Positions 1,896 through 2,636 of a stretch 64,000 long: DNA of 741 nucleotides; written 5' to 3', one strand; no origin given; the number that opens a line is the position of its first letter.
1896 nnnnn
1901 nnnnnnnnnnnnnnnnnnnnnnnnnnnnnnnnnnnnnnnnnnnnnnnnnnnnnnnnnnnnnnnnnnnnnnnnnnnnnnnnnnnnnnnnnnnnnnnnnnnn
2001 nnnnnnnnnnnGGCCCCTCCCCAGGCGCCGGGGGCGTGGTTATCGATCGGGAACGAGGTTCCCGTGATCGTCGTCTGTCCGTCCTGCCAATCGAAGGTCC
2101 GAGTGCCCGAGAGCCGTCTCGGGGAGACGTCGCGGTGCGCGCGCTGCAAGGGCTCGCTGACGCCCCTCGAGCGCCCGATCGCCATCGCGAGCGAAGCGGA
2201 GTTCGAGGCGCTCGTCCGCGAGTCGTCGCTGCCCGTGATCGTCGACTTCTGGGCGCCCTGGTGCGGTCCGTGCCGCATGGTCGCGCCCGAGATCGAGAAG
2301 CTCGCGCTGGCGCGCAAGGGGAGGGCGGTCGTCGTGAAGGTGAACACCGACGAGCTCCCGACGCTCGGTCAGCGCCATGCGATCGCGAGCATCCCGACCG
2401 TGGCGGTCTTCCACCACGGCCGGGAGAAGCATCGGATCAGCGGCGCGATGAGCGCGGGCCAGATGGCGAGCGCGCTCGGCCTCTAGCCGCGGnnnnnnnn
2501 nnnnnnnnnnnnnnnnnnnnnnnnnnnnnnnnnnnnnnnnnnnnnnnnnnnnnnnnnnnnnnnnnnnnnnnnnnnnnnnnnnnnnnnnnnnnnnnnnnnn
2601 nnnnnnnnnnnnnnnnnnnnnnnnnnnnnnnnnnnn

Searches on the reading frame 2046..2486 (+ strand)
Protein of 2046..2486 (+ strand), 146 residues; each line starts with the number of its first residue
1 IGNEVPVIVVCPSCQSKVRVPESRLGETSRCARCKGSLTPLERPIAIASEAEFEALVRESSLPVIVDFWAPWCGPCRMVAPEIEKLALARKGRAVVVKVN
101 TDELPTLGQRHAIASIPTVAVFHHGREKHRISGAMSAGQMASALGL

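Call 37: search_protein_families(library=pfam, proteins=[window:2046-2486:+], max_evalue=0.001)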
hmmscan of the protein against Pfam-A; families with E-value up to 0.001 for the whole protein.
window:2046-2486:+ (146 aa): 7 families
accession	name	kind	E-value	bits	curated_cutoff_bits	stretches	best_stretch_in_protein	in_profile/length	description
PF00085.26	Thioredoxin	-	4.5e-26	91.3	23.5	1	47-143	4-100/103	Thioredoxin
PF13098.12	Thioredoxin_2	-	2.5e-08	34.6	27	1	59-144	3-104/104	Thioredoxin-like domain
PF21352.3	Zn_ribbon_Thio2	-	1.4e-06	28.5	27.1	1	10-35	1-26/27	Thioredoxin 2, N-terminal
PF20544.3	DUF6758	-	9.8e-05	22.2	27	1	10-97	6-87/208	Family of unknown function (DUF6758)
PF08534.16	Redoxin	-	0.0002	21.6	26.6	1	63-124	30-84/148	Redoxin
PF13717.11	Zn_ribbon_4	-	0.00044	20.6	30.3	1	8-35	2-29/36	zinc-ribbon domain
PF00578.27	AhpC-TSA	-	0.00099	19.5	26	0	63-108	27-74/124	AhpC/TSA family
